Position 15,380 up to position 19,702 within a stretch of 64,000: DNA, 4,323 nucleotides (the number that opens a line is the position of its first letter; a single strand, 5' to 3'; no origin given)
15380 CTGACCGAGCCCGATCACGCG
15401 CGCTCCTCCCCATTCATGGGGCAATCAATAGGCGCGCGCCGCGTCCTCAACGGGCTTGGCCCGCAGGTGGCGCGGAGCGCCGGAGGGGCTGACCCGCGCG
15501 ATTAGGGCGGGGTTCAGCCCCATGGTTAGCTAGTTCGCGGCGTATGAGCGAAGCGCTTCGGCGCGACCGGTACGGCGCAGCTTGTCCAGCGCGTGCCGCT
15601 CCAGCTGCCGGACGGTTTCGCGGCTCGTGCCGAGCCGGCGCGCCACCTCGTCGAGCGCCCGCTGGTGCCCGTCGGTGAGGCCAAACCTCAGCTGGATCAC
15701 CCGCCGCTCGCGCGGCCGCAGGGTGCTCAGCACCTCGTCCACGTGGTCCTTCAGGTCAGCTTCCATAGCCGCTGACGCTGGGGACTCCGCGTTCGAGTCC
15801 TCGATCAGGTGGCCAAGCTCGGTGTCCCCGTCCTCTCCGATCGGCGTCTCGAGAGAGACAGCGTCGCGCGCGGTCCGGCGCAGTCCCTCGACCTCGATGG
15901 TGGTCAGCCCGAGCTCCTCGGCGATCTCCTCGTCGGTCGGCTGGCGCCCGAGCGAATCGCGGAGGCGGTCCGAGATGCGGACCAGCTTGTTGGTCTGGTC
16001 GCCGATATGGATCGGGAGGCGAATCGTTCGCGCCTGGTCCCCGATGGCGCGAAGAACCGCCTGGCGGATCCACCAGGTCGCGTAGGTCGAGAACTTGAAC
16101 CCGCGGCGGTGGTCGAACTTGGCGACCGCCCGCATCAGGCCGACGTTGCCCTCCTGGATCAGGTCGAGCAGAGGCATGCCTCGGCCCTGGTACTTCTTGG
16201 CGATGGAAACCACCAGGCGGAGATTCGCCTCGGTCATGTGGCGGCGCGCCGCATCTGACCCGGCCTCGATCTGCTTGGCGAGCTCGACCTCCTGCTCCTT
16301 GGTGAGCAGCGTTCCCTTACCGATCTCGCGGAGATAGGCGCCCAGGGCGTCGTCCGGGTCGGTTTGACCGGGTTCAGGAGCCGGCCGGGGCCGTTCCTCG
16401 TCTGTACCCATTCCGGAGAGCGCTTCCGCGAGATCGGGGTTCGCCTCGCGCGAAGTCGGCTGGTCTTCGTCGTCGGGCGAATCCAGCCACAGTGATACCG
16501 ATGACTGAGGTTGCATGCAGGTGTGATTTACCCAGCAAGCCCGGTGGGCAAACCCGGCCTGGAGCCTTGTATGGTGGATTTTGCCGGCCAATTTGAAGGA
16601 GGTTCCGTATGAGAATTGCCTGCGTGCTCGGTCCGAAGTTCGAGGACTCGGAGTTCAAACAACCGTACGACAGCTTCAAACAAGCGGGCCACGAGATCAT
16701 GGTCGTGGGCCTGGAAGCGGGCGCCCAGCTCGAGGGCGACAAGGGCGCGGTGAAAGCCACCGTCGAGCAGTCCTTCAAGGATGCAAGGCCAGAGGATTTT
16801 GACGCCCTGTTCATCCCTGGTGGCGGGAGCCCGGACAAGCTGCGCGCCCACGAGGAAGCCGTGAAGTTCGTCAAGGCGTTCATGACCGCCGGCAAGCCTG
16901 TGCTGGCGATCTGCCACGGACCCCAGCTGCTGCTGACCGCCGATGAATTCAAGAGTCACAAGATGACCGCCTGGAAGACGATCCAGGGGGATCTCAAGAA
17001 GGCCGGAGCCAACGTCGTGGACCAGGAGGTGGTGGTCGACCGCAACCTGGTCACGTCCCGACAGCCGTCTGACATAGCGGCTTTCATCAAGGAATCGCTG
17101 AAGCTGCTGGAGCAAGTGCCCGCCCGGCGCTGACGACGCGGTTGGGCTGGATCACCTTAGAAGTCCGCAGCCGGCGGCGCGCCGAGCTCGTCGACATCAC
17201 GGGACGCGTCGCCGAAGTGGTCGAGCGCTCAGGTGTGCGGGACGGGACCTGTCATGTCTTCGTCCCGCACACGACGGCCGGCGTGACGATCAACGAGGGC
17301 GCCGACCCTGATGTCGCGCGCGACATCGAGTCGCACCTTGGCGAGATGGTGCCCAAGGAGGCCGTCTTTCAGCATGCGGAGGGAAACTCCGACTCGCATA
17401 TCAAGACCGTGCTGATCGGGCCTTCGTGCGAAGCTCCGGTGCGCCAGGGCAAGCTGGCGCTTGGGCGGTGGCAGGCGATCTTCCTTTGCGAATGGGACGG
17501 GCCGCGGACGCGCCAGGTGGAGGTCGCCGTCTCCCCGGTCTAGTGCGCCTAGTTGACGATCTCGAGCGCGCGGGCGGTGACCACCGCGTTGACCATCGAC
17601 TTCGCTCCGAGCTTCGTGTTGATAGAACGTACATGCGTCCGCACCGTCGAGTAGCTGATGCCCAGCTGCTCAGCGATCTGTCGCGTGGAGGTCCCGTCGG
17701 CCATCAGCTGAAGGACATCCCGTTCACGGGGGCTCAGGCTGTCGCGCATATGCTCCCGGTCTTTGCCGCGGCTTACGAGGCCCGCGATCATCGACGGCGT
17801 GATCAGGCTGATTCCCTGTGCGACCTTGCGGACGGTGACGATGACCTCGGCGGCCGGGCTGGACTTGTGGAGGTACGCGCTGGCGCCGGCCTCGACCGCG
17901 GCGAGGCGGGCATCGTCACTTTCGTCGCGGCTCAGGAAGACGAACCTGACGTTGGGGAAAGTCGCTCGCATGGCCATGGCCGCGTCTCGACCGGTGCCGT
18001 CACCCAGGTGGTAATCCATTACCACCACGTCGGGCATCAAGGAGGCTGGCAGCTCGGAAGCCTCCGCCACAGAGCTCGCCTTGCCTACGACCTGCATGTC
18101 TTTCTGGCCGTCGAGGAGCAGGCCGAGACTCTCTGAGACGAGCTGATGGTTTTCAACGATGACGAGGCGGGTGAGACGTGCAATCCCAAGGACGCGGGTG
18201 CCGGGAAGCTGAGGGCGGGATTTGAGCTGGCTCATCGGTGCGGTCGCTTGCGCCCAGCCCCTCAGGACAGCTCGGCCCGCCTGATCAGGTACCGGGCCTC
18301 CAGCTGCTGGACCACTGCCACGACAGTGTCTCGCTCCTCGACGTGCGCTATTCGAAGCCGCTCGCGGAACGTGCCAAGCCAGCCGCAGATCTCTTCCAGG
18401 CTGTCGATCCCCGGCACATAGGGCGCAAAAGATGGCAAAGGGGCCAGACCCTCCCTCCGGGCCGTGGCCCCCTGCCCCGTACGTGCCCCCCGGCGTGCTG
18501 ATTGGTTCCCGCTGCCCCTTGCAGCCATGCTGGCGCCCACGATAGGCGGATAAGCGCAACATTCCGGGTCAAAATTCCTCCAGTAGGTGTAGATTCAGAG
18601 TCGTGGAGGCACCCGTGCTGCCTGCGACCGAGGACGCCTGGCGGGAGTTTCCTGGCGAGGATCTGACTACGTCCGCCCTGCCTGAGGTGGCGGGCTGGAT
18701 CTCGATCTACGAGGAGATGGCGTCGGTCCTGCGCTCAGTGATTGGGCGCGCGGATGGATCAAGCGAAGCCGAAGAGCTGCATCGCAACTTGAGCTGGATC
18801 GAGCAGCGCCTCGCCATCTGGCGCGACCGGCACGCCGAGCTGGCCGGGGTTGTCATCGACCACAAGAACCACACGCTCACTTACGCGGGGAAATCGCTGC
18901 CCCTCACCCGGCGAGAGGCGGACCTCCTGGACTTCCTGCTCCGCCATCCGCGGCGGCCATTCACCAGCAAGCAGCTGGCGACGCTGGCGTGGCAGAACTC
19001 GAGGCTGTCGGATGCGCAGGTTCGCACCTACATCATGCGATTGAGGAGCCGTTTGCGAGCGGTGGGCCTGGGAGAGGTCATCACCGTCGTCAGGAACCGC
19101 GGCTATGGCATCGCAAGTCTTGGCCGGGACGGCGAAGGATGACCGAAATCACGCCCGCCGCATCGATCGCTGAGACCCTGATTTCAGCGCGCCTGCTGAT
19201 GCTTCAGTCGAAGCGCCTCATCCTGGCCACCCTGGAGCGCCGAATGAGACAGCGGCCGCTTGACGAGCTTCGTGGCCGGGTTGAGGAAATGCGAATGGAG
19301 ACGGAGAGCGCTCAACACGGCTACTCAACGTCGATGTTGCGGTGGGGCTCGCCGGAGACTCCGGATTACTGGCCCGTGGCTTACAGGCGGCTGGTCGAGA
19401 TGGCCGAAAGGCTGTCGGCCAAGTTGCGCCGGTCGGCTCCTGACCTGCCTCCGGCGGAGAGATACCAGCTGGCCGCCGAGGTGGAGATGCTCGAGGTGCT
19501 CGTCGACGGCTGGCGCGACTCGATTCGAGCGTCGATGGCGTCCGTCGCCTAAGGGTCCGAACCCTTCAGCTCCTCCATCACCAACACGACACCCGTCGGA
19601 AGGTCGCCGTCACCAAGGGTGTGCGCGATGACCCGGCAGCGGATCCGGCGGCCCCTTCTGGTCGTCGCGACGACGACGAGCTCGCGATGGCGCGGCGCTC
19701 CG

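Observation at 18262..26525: Five paralogous copies of an unrecognised helical domain scattered among two-component and chemotaxis-like genes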

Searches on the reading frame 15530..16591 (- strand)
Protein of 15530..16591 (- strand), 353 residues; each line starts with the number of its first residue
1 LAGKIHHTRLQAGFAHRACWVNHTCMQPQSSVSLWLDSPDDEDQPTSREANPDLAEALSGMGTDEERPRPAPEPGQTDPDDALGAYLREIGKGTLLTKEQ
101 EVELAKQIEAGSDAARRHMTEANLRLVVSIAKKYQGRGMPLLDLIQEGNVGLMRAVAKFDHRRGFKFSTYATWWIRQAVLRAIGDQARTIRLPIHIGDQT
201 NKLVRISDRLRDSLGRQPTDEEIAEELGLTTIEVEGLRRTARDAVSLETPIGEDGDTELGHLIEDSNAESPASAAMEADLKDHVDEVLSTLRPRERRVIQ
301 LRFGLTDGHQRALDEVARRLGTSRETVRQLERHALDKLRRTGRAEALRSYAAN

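Call 14: search_protein_families(library=pfam, max_evalue=0.001, proteins=[window:15530-16591:-])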
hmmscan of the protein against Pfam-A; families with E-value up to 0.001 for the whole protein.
window:15530-16591:- (353 aa): 5 families
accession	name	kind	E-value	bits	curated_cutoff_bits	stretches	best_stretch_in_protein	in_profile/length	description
PF04539.22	Sigma70_r3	-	4.8e-23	81.5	25.3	1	199-273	2-76/78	Sigma-70 region 3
PF04542.20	Sigma70_r2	-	5.5e-23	81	24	1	121-189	3-71/71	Sigma-70 region 2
PF04545.22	Sigma70_r4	-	1.9e-17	63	24.1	1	287-339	1-49/50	Sigma-70, region 4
PF00140.25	Sigma70_r1_2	-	3e-13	49.9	22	1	81-113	1-33/34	Sigma-70 factor, region 1.2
PF08281.18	Sigma70_r4_2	-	0.00042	20.4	25.7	0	284-338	4-54/54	Sigma-70, region 4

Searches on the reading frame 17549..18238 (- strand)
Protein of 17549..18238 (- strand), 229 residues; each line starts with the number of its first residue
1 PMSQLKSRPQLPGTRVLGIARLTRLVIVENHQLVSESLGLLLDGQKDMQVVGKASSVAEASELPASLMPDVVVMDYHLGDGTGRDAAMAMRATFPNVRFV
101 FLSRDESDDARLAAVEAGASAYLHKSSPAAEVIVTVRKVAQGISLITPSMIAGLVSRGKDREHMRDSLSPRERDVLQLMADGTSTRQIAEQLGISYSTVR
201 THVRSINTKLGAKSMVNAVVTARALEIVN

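Call 14: search_protein_families(library=pfam, max_evalue=0.001, proteins=[window:17549-18238:-])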
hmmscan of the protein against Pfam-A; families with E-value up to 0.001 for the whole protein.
window:17549-18238:- (229 aa): 14 families
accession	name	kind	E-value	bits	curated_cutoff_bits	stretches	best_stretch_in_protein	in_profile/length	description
PF00196.25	GerE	-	5.5e-20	71.2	23.5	1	166-222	1-57/57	Bacterial regulatory proteins, luxR family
PF00072.30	Response_reg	-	4.2e-16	59.5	30.2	1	26-135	2-109/111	Response regulator receiver domain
PF08281.18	Sigma70_r4_2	-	9.7e-10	38.4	25.7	1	166-203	9-47/54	Sigma-70, region 4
PF13551.12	HTH_29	-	2.5e-07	31.1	28.1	1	175-208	4-38/64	Winged helix-turn helix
PF04545.22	Sigma70_r4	-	7.8e-07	29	24.1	1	166-210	3-48/50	Sigma-70, region 4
PF13518.12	HTH_28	-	8.4e-07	29.4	25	1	175-208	5-38/52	Helix-turn-helix domain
PF13384.12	HTH_23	-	9.6e-07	28.9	24.6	1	175-202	10-37/50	Homeodomain-like domain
PF04967.18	HTH_10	-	7.2e-05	23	23.1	1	184-210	25-51/53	HTH DNA binding domain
PF13412.12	HTH_24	-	0.00016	21.6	21.9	1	174-204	7-39/48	Winged helix-turn-helix DNA-binding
PF08279.18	HTH_11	-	0.00019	21.7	25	1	171-210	1-43/55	HTH domain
PF13542.12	HTH_Tnp_ISL3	-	0.00046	20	27.4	1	172-200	17-44/51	Helix-turn-helix domain of transposase family ISL3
PF02796.21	HTH_7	-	0.00052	20.5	23.8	0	175-199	14-38/45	Helix-turn-helix domain of resolvase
PF13936.12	HTH_38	-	0.00057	20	27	0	168-204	5-42/44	Helix-turn-helix domain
PF18024.7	HTH_50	-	0.00098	19.2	27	0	164-200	4-41/50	Helix-turn-helix domain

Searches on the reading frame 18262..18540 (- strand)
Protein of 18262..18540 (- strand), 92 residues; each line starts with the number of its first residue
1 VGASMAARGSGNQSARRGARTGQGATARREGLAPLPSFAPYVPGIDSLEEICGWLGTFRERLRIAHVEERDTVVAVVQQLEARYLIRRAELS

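Call 3: search_protein_families(library=pfam, max_evalue=1, proteins=[window:18265-18540:-])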
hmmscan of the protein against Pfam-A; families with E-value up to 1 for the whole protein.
seq(92 aa): 0 families

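Call 4: search_protein_families(library=ncbifam, max_evalue=1, proteins=[window:18265-18540:-])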
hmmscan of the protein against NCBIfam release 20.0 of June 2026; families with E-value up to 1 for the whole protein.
seq(92 aa): 0 families

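Call 55: search_protein_families(library=padloc, max_evalue=0.1, proteins=[window:18262-18540:-])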
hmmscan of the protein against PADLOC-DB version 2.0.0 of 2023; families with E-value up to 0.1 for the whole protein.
window:18262-18540:- (92 aa): 0 families

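Call 56: search_protein_families(library=phrogs, max_evalue=0.1, proteins=[window:18262-18540:-])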
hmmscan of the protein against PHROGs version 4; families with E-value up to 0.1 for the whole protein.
window:18262-18540:- (92 aa): 0 families

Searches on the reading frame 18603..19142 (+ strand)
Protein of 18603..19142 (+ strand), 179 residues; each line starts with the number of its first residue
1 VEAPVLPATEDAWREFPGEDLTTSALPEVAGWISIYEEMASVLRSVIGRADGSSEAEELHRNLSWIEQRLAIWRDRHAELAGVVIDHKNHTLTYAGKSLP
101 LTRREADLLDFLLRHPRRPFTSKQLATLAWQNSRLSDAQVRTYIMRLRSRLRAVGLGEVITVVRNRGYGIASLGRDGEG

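Call 3: search_protein_families(library=pfam, max_evalue=1, proteins=[window:18603-19139:+])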
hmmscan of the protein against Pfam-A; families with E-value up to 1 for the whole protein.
seq(179 aa): 3 families
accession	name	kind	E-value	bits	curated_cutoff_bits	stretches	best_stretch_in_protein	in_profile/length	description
PF00486.34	Trans_reg_C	-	1.2e-14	54.6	26.2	1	96-168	1-75/77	Transcriptional regulatory protein, C terminal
PF07506.17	RepB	-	0.054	14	30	1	60-129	62-130/185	RepB plasmid partitioning protein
PF12802.13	MarR_2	-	0.081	13.5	27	1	101-126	3-27/61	MarR family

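Call 4: search_protein_families(library=ncbifam, max_evalue=1, proteins=[window:18603-19139:+])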
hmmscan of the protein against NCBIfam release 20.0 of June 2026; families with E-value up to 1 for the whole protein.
seq(179 aa): 30 families (the best 25 are shown)
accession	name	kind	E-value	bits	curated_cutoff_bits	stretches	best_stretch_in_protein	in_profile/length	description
NF008296.0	PRK11083.1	equivalog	1.8e-12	47.2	273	1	78-170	131-225/228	two-component system response regulator CreB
TIGR02154.1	PhoB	equivalog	2e-12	46.9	296.2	1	75-169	129-224/226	phosphate regulon transcriptional regulator PhoB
NF053854.1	RespRegPhoBBctds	equivalog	1.3e-09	37.8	270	1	74-169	129-221/225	two-component system response regulator PhoB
NF040689.1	MtrAB_MtrA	equivalog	2.2e-09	37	300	1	77-169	123-217/219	MtrAB system response regulator MtrA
NF041734.1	resp_reg_RppA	equivalog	1.9e-08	34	250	1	57-170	108-227/229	two-component system response regulator RppA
NF007546.0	PRK10161.1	equivalog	7.2e-08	32.3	471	1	77-170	131-225/229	phosphate response regulator transcription factor PhoB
NF045914.1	RespRegNblR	equivalog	7.8e-08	32.2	300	1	77-169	131-224/228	response regulator transcription factor NblR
NF033117.2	vanR_ACDEGLN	exception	9.1e-06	25.4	350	1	75-168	128-223/226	VanR-ABDEGLN family response regulator transcription factor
NF012023.0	PRK15479.1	equivalog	1.3e-05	24.9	337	1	81-170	129-217/224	transcriptional regulator TctD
TIGR01387.1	cztR_silR_copR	subfamily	1.9e-05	24.4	279.2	1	76-169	123-217/218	heavy metal response regulator transcription factor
NF041209.1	resp_regPieR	equivalog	1.9e-05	24.4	450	1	85-152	141-210/231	two component system response regulator PieR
NF007982.1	PRK10710.1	equivalog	4.1e-05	23.3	380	1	66-156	121-212/235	envelope stress response regulator BaeR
NF045944.1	ResRegRpaBCyano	equivalog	4.8e-05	22.8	330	1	79-169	132-226/229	response regulator transcription factor RpaB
NF005568.0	PRK07239.1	equivalog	7.9e-05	21.7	273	1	66-172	271-373/381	uroporphyrinogen-III synthase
NF033120.0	vanR_FM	exception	0.00014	21.6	460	1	75-152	132-210/231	vancomycin resistance response regulator transcription factor, VanR-F/VanR-M family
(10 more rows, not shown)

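Call 55: search_protein_families(library=padloc, max_evalue=0.1, proteins=[window:18603-19142:+])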
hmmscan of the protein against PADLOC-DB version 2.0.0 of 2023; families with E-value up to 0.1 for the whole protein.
window:18603-19142:+ (179 aa): 0 families

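Call 56: search_protein_families(library=phrogs, max_evalue=0.1, proteins=[window:18603-19142:+])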
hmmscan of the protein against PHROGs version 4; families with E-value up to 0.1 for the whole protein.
window:18603-19142:+ (179 aa): 1 family
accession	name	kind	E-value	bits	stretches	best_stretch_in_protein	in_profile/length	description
phrog_731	-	unknown function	2.6e-13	50.8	1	71-171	128-225/227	-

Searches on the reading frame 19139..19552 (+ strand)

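Call 3: search_protein_families(library=pfam, max_evalue=1, proteins=[window:19139-19549:+])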
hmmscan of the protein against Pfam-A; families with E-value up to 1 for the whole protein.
seq(137 aa): 1 family
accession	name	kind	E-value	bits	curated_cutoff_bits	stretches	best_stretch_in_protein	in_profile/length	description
PF08663.15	HalX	-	0.21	12.4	23.2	0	81-105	36-60/68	HalX domain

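Call 4: search_protein_families(library=ncbifam, max_evalue=1, proteins=[window:19139-19549:+])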
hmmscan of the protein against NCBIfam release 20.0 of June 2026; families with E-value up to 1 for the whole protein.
seq(137 aa): 1 family
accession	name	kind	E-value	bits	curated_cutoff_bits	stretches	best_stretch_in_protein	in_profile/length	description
TIGR02558.1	HrpB2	equivalog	0.012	15.9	93.3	1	78-136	15-70/124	type III secretion protein HrpB2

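Call 55: search_protein_families(library=padloc, max_evalue=0.1, proteins=[window:19139-19552:+])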
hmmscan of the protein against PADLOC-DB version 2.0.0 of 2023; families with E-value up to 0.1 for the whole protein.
window:19139-19552:+ (137 aa): 0 families

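Call 56: search_protein_families(library=phrogs, max_evalue=0.1, proteins=[window:19139-19552:+])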
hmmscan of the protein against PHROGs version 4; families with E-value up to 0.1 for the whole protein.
window:19139-19552:+ (137 aa): 0 families
